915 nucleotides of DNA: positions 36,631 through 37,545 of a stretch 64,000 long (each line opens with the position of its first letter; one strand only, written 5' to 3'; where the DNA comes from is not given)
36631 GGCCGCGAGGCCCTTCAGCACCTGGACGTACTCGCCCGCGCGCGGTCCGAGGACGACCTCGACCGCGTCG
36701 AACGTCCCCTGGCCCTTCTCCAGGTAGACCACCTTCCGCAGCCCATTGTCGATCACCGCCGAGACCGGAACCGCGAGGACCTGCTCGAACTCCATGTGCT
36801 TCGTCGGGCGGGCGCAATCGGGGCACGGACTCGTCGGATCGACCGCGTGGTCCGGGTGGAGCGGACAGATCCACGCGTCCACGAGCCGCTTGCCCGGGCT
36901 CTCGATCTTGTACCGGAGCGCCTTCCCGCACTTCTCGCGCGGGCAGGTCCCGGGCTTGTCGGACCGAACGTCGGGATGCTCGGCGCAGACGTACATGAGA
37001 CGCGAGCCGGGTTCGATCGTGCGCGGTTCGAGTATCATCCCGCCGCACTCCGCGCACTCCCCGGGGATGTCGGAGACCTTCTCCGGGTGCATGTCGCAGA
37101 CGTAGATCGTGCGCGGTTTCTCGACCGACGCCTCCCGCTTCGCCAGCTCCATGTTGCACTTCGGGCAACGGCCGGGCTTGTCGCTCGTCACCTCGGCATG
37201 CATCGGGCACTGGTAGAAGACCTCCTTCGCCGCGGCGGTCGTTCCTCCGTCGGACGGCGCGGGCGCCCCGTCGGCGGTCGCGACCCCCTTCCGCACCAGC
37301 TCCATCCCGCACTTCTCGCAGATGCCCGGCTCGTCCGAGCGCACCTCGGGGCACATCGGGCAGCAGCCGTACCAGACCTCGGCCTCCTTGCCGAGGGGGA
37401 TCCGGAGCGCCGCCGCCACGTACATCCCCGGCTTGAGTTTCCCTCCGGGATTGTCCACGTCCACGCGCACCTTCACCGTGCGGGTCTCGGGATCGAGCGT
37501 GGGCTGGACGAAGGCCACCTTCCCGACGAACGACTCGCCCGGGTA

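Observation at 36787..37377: Tandem array of five HMBD metal-binding modules inserted inside a CusB-like adaptor (six in total)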

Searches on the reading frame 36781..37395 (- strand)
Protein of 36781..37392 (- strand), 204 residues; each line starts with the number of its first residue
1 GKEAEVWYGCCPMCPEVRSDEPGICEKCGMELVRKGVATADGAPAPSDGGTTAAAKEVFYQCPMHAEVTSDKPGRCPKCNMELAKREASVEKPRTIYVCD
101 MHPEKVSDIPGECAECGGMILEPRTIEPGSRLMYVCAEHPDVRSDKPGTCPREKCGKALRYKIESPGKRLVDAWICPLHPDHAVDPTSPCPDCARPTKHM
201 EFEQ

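Call 16: search_solved_structures(query=window:36781-37392:-, max_evalue=10, show_alignments=3)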
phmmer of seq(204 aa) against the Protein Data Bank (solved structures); distinct sequences matched with E-value up to 10: 5.
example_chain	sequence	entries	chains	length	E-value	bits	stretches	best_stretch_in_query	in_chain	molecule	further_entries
8ovl_A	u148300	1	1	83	2.5e-05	27.6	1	56-90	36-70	Copper-translocating P-type ATPase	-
3rfu_A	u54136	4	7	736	0.00067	22.9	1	57-90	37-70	Copper efflux ATPase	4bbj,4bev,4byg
3h94_A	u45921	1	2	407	0.03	17.5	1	42-92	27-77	Cation efflux system protein cusB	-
3ne5_B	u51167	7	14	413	0.03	17.5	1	42-92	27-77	Cation efflux system protein cusB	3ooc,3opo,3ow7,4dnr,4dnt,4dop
2i13_A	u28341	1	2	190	0.87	12.7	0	69-90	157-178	Aart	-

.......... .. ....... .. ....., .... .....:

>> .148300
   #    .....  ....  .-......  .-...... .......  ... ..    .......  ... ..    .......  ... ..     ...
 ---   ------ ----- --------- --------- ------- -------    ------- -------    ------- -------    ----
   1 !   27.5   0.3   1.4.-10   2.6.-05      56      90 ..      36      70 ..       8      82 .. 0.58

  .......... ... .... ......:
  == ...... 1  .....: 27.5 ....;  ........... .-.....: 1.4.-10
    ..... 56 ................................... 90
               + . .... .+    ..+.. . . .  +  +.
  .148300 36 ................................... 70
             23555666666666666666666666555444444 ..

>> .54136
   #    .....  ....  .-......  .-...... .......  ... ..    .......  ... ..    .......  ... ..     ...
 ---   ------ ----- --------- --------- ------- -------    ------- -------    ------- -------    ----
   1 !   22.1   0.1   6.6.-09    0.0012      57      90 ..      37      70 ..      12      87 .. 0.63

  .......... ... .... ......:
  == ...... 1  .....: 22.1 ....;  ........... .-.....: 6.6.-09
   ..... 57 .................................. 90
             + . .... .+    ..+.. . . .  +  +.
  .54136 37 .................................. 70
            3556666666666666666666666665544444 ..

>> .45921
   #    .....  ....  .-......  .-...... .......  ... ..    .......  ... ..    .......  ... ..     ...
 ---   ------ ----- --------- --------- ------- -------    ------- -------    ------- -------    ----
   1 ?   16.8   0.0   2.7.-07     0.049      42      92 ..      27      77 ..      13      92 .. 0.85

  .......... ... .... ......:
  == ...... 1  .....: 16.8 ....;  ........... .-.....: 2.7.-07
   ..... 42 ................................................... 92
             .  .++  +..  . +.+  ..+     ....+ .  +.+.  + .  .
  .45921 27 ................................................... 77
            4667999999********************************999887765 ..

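Call 59: search_protein_representatives(protein=window:36787-37395:-)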
Query: 203 residues. Proteins with E-value up to 0.001 (for the whole library): 4729; up to 1e-10: 850; up to 1e-30: 15. The best 150 are listed.
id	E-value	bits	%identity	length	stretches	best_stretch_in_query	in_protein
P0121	5.3e-65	235.8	54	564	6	57-121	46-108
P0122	4.7e-60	219.7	49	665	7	11-126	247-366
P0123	1.3e-52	195.3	56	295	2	58-203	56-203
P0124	1.4e-50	188.7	55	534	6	11-85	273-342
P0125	3.6e-48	180.8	43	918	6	11-90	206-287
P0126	9.2e-48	179.5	49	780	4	7-92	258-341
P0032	6.3e-46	173.4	53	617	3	93-202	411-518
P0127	9.3e-40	153.3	46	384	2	29-203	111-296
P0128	2.4e-37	145.4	50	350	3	9-86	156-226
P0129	9.4e-37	143.4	54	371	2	90-203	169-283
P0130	1.6e-36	142.7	52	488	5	57-94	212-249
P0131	4.4e-34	134.7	47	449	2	58-199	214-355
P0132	1.1e-33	133.4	43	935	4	5-131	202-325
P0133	8.6e-33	130.5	52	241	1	69-199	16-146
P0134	4.3e-31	124.9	42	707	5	11-87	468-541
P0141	1.5e-27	113.3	52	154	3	59-127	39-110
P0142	1.6e-27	113.2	46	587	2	59-135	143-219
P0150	2.9e-25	105.9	51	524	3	9-116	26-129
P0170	1.4e-22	97.1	41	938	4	9-95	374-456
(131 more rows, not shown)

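Call 61: search_protein_families(library=pfam, proteins=[P0121, P0122, P0124, P0125, P0126, P0132, P0142, P0150, P0170, P0141], max_evalue=0.00001)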
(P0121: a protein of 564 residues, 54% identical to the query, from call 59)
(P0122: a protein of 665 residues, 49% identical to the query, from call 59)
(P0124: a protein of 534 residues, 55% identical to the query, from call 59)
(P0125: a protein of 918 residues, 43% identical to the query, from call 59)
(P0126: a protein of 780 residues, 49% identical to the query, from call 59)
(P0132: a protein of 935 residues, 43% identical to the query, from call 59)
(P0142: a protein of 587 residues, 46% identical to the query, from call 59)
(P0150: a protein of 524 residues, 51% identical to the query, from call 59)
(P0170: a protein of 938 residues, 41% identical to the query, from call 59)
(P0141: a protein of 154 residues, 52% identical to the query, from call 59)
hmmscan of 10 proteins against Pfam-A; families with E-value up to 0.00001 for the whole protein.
P0121 (564 aa): 7 families
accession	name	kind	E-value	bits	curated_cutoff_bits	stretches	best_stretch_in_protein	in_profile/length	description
PF19335.5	HMBD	-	7.8e-87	285.2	23.6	6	190-215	2-27/28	Heavy metal binding domain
PF13248.11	Zn_ribbon_3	-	2.3e-11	43.2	27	0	135-143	18-26/26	zinc-ribbon domain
PF01396.24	Zn_ribbon_Top1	-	1.8e-07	31.3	32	0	204-215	2-13/39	Topoisomerase DNA binding C4 zinc finger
PF07191.17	Zn_ribbon_6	-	3.9e-07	30.4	25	0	100-165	2-60/67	Double zinc ribbon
PF22289.1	DmmA-like_C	-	4.6e-07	30.1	27.4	0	157-179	7-29/44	Dimethylamine monooxygenase subunit DmmA-like, C-terminal domain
PF13878.12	zf-C2H2_3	-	5e-07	29.9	27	0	204-225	12-35/40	zinc-finger of acetyl-transferase ESCO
PF23455.1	DUF7129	-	2.2e-06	27.7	30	0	160-178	19-37/45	Domain of unknown function (DUF7129)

P0122 (665 aa): 7 families
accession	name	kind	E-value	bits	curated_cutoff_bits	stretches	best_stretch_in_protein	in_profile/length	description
PF19335.5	HMBD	-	1.2e-86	284.6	23.6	7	170-195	2-27/28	Heavy metal binding domain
PF22289.1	DmmA-like_C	-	1.4e-10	41.3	27.4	0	296-321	7-32/44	Dimethylamine monooxygenase subunit DmmA-like, C-terminal domain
PF13878.12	zf-C2H2_3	-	7.7e-08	32.5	27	0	445-473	8-38/40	zinc-finger of acetyl-transferase ESCO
PF13248.11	Zn_ribbon_3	-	1.5e-07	31.1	27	0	450-462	4-16/26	zinc-ribbon domain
PF02150.21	Zn_ribbon_RPB9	-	1.5e-06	28.4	25.2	0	403-415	4-16/36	RNA polymerases M/15 Kd subunit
PF21344.3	Zn_ribbon_LysW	-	2.6e-06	27.4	27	0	303-321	17-35/46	Alpha-aminoadipate carrier protein LysW-like, globular domain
PF25207.1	DUF7837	-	4.4e-06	27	27.8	0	258-272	4-18/47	Domain of unknown function (DUF7837)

P0124 (534 aa): 3 families
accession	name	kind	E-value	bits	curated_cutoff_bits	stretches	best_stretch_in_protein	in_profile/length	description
PF19335.5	HMBD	-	4.5e-89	292.4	23.6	6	318-344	2-28/28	Heavy metal binding domain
PF00499.25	Oxidored_q3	-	3.1e-20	72.8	33.2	1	18-82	1-61/146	NADH-ubiquinone/plastoquinone oxidoreductase chain 6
PF13878.12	zf-C2H2_3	-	1.4e-10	41.2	27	0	197-212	16-31/40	zinc-finger of acetyl-transferase ESCO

P0125 (918 aa): 5 families
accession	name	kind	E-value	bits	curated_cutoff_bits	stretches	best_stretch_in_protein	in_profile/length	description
PF19335.5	HMBD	-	7e-96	314.2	23.6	7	145-170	2-27/28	Heavy metal binding domain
PF00346.24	Complex1_49kDa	-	6.1e-22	78.4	24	1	737-834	54-155/271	Respiratory-chain NADH dehydrogenase, 49 Kd subunit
PF15926.10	RNF220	-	4e-09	37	26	0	319-341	4-26/249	E3 ubiquitin-protein ligase RNF220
PF13878.12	zf-C2H2_3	-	2e-07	31.1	27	0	434-449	15-30/40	zinc-finger of acetyl-transferase ESCO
PF03119.21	DNA_ligase_ZBD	-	9e-06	25.9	25.8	0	434-450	1-16/27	NAD-dependent DNA ligase C4 zinc finger domain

P0126 (780 aa): 8 families
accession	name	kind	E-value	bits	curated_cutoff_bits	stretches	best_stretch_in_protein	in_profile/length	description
PF19335.5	HMBD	-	3e-78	257.8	23.6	6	149-175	2-28/28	Heavy metal binding domain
PF03119.21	DNA_ligase_ZBD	-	1.2e-15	57.5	25.8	0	326-341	2-17/27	NAD-dependent DNA ligase C4 zinc finger domain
PF24292.1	DUF7479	-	3.7e-08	33.8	27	0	164-176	32-44/60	Domain of unknown function (DUF7479)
PF13878.12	zf-C2H2_3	-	1.3e-06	28.5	27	0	323-347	11-34/40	zinc-finger of acetyl-transferase ESCO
PF05191.20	ADK_lid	-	1.7e-06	28.2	26.6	0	225-242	19-36/36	Adenylate kinase, active site lid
PF06677.18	Auto_anti-p27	-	3.4e-06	27.5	24.1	0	325-337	17-29/40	Sjogren's syndrome/scleroderma autoantigen 1 (Autoantigen p27)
PF24029.1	DUF7340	-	7.9e-06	26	27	0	324-340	7-23/62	Domain of unknown function (DUF7340)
PF13248.11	Zn_ribbon_3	-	9.1e-06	25.4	27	0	230-237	5-11/26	zinc-ribbon domain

P0132 (935 aa): 2 families
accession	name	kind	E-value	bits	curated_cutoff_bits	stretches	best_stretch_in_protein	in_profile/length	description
PF19335.5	HMBD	-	1.8e-73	242.5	23.6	6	415-440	2-27/28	Heavy metal binding domain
PF00346.24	Complex1_49kDa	-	2.8e-11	43.5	24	0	780-847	96-151/271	Respiratory-chain NADH dehydrogenase, 49 Kd subunit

P0142 (587 aa): 3 families
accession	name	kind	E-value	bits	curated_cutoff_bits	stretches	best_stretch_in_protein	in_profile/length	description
PF19335.5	HMBD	-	7.9e-49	163.7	23.6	4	183-208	2-27/28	Heavy metal binding domain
PF00346.24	Complex1_49kDa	-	1.4e-18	67.4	24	1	400-580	59-264/271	Respiratory-chain NADH dehydrogenase, 49 Kd subunit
PF04945.19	YHS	-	9.8e-11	41.9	30.3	1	3-46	2-44/47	YHS domain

P0150 (524 aa): 3 families
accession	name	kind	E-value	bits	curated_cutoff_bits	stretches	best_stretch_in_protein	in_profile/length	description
PF19335.5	HMBD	-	9.4e-47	157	23.6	3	26-51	2-27/28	Heavy metal binding domain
PF00346.24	Complex1_49kDa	-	3.7e-13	49.6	24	1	384-440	97-155/271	Respiratory-chain NADH dehydrogenase, 49 Kd subunit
PF24292.1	DUF7479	-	1.3e-07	32.1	27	0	87-102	32-47/60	Domain of unknown function (DUF7479)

P0170 (938 aa): 2 families
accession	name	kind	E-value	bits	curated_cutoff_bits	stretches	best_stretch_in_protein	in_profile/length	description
PF19335.5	HMBD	-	1e-51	172.9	23.6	4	144-169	2-27/28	Heavy metal binding domain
PF00346.24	Complex1_49kDa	-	8e-21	74.7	24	1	749-855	49-159/271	Respiratory-chain NADH dehydrogenase, 49 Kd subunit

P0141 (154 aa): 1 family
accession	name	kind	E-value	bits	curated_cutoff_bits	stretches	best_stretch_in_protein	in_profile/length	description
PF19335.5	HMBD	-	1.8e-38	130.6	23.6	3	82-108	2-28/28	Heavy metal binding domain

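Call 66: predict_structure(alignment_id=A3)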
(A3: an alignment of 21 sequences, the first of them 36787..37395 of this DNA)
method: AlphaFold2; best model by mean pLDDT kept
length: 203 residues; sequences in the alignment: 21
mean_pLDDT: 86.9   pTM: 0.53
mean pLDDT of the five models: 86.9, 85.7, 85.6, 84.5, 84.4
residues with pLDDT >= 90: 140; 70-90: 33; 50-70: 12; < 50: 18
segments of 3 or more residues with pLDDT < 50: 1-4, 39-52
pLDDT, mean of each block of 10 residues (from residue 1): 65 91 94 74 46 69 97 98 93 90 94 96 94 95 96 96 83 87 90 95 76
secondary structure, 60 per line:
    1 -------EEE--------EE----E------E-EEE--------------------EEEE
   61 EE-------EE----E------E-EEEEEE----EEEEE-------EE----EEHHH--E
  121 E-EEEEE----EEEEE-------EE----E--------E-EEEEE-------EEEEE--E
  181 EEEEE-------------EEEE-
elements in order: E8-10 E34-36 E57-62 E85-90 E95-99 E123-127 E132-136 E161-165 E173-177 E180-185 E199-202

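Call 69: fold_search(model_id=the predicted structure, library=pdb)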
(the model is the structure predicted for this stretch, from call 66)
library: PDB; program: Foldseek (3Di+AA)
matches with E <= 10: 34; with E <= 0.001: 0
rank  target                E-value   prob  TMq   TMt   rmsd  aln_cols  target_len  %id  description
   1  8ovl_MODEL_1_A        1.8e-01  1.00  0.16  0.78   2.4        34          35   41  NMR solution structure of the heavy metal binding domain of P1B-ATPase LpCopA. (released 2023-05-31)
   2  6crn_C                5.1e-01  0.03  0.09  0.09  18.6       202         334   10  Structure of the USP15 deubiquitinase domain in complex with a high-affinity first-generation Ubv (released 2019-01-23)
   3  5a4g_MODEL_1_A        6.3e-01  0.13  0.15  0.17  15.1       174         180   16  NMR structure of a 180 residue construct encompassing the N-terminal metal-binding site and the membrane proxi (released 2016-05-18)
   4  9kbo_A                1.2e+00  0.12  0.12  0.09  17.4       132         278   18  Crystal structure of human Shiftless (SFL) containing phosphorylation sites Ser249, Thr250, Thr253 and Ser256 (released 2025-11-19)
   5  2kr0_MODEL_1_A        1.9e+00  0.03  0.12  0.07  19.6       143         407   15  Solution structure of the proteasome ubiquitin receptor Rpn13 (released 2010-05-26)
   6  7pxp_B                2.2e+00  0.07  0.14  0.20  14.8       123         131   15  Benzoylsuccinyl-CoA thiolase (released 2022-04-06)
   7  9f2a_B                2.3e+00  0.06  0.12  0.02  21.2       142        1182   13  Pyrococcus abyssi PolD in complex with Rpa2 winged-helix domain class 2 (composite map) (released 2024-12-04)
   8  9a6i_A                2.6e+00  0.25  0.14  0.32   7.6        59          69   10  Integrative model of YDJO-SIGA by crosslinking MS and deep learning (released 2024-09-18)
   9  9a54_B                3.2e+00  0.10  0.20  0.06  13.0       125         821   15  Integrative model of GYRB-GYRA by crosslinking MS and deep learning (released 2024-09-18)
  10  9f29_B                3.4e+00  0.04  0.11  0.02  22.6       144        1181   14  Pyrococcus abyssi PolD in complex with Rpa2 winged-helix domain class 1 (composite map) (released 2024-12-04)
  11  6h01_A                3.7e+00  0.01  0.11  0.09  16.4       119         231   11  Crystal structure of a domain-swapped dark-state sfGFP containing the unnatural amino acid ortho-nitrobenzyl-tyrosine  (released 2019-04-24)
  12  7pxp_E                4.2e+00  0.05  0.14  0.20  15.9       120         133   12  Benzoylsuccinyl-CoA thiolase (released 2022-04-06)
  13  1zi0_B                4.6e+00  0.04  0.17  0.13  20.9       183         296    8  A Superhelical Spiral in Escherichia coli DNA Gyrase A C-terminal Domain Imparts Unidirectional Supercoiling Bias (released 2005-05-24)
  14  6h01_B                4.6e+00  0.01  0.11  0.10  21.3       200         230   10  Crystal structure of a domain-swapped dark-state sfGFP containing the unnatural amino acid ortho-nitrobenzyl-tyrosine  (released 2019-04-24)
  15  9a68_A                4.9e+00  0.06  0.20  0.07  18.8       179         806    8  Integrative model of PARC-PARE by crosslinking MS and deep learning (released 2024-09-18)
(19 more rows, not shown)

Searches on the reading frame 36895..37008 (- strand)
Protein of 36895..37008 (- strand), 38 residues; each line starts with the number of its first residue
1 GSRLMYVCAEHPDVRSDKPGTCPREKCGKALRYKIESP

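Call 6: search_protein_families(library=pfam, proteins=[window:36895-37008:-], max_evalue=10)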
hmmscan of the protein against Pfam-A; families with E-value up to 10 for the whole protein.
seq(38 aa): 1 family
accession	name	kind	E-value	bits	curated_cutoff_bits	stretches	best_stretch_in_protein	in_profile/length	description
PF19335.5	HMBD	-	2e-08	34.5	23.6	1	6-31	2-25/28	Heavy metal binding domain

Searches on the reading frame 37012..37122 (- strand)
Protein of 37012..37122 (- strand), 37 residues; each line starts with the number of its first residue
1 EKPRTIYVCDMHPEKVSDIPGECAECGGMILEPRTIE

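Call 6: search_protein_families(library=pfam, proteins=[window:37012-37122:-], max_evalue=10)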
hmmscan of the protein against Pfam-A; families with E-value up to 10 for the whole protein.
seq(37 aa): 2 families
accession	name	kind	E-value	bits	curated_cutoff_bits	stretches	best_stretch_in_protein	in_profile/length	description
PF19335.5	HMBD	-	1.5e-08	34.9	23.6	1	7-33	2-27/28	Heavy metal binding domain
PF01258.23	zf-dskA_traR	-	0.07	13.6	24.9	1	21-35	4-18/36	Prokaryotic dksA/traR C4-type zinc finger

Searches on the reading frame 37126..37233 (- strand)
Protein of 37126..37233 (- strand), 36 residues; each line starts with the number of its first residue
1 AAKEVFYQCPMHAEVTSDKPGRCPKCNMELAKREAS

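Call 6: search_protein_families(library=pfam, proteins=[window:37126-37233:-], max_evalue=10)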
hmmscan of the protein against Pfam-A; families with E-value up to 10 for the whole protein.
seq(36 aa): 6 families
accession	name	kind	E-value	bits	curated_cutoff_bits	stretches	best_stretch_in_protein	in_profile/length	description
PF19335.5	HMBD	-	3e-16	59.5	23.6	1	6-32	1-27/28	Heavy metal binding domain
PF23548.1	Zn_ribbon_FGT1_2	-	0.02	14.9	27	1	22-33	22-33/35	FORGETTER1 second zinc ribbon domain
PF11405.13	Inhibitor_I67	-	0.04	14.6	25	1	7-32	3-27/41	Bromelain inhibitor VI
PF25207.1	DUF7837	-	0.057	13.9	27.8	1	18-33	3-18/47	Domain of unknown function (DUF7837)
PF01927.22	Mut7-C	-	0.093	13.3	23.3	1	3-34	74-104/146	Mut7-C RNAse domain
PF13453.11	Zn_ribbon_TFIIB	-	0.12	12.3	22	1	22-34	1-13/41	Transcription factor zinc-finger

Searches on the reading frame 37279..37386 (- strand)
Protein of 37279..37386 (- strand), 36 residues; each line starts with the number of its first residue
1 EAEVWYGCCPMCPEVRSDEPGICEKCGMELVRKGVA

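Call 6: search_protein_families(library=pfam, proteins=[window:37279-37386:-], max_evalue=10)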
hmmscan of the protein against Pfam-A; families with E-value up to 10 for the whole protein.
seq(36 aa): 3 families
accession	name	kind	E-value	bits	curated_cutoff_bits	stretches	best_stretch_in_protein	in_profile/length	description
PF19335.5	HMBD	-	2e-11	44.1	23.6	1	9-31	4-26/28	Heavy metal binding domain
PF05191.20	ADK_lid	-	0.075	13.4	26.6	1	18-32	19-33/36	Adenylate kinase, active site lid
PF18073.7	Zn_ribbon_LapB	-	0.11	12.6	25.7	1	2-12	10-20/28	Rubredoxin metal binding domain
